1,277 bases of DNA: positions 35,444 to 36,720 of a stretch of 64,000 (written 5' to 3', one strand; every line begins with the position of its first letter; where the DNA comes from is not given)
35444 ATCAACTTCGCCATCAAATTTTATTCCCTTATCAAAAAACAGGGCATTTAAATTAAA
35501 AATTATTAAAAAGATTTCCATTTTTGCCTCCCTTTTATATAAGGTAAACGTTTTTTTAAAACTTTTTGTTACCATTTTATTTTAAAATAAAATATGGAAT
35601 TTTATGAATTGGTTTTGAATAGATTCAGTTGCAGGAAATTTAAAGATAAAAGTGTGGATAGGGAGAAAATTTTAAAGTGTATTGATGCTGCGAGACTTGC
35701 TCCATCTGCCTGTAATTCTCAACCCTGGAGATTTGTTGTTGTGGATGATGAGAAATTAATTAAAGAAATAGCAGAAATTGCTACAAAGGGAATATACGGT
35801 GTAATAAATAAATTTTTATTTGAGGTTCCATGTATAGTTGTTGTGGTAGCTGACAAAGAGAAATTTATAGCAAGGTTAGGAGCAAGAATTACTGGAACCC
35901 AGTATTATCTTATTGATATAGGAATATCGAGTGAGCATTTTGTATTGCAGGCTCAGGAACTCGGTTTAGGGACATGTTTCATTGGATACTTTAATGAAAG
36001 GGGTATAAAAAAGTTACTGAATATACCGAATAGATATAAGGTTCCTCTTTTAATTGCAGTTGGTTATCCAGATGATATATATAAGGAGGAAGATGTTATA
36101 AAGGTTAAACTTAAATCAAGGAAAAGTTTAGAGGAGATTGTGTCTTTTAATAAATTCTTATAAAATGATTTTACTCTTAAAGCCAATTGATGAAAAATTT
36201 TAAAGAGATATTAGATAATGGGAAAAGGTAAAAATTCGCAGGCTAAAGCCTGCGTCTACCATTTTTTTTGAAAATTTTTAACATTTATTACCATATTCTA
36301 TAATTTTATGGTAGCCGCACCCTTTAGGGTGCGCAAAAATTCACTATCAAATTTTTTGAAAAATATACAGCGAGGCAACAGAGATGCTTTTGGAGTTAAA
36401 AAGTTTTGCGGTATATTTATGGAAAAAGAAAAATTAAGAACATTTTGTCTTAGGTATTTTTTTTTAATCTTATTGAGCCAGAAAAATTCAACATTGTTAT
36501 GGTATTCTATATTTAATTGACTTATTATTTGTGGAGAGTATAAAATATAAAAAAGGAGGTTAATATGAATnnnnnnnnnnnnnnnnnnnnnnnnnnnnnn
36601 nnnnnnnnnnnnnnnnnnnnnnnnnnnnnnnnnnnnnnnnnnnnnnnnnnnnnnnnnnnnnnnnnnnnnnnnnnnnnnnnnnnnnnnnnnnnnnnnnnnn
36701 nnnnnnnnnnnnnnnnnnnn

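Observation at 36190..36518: REPIN-like inverted REP pair inside a 330-bp element duplicated 4.5 kb away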

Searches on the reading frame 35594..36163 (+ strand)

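Call 81: search_protein_families(library=pfam, proteins=[window:35594-36163:+], max_evalue=0.001)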
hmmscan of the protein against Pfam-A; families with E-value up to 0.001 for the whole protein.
window:35594-36163:+ (189 aa): 2 families
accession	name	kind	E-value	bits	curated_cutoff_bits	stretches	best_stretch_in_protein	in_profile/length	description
PF00881.29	Nitroreductase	-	3.6e-34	118.8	23.5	2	8-65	2-59/167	Nitroreductase family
PF14512.11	TM1586_NiRdase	-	2.7e-22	79.9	27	2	104-186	79-152/215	Putative TM nitroreductase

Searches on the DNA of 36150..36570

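Call 82: search_rna_families(source=window, start=36150, end=36570, threshold=evalue, max_evalue=1)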
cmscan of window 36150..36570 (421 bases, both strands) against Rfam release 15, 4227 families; matches with E-value up to 1: 4.
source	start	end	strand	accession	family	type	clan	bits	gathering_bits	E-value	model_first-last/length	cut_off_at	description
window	36233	36313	-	RF02875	AS-pc01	Gene; antisense;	-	24.4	79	0.036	1-99/99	no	Antisense to pHK01_035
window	36419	36472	-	RF00557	L10_leader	Cis-reg; leader;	-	22.6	44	0.12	1-138/138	no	Ribosomal protein L10 leader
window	36193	36336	-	RF04184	BTnc060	Gene; sRNA;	-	20.1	228.9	0.67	1-213/213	no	Bacteroides sRNA BTnc060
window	36212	36297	-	RF02621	BSnc120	Gene; sRNA;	-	17.8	114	0.3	1-88/88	no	Brucella sRNA 120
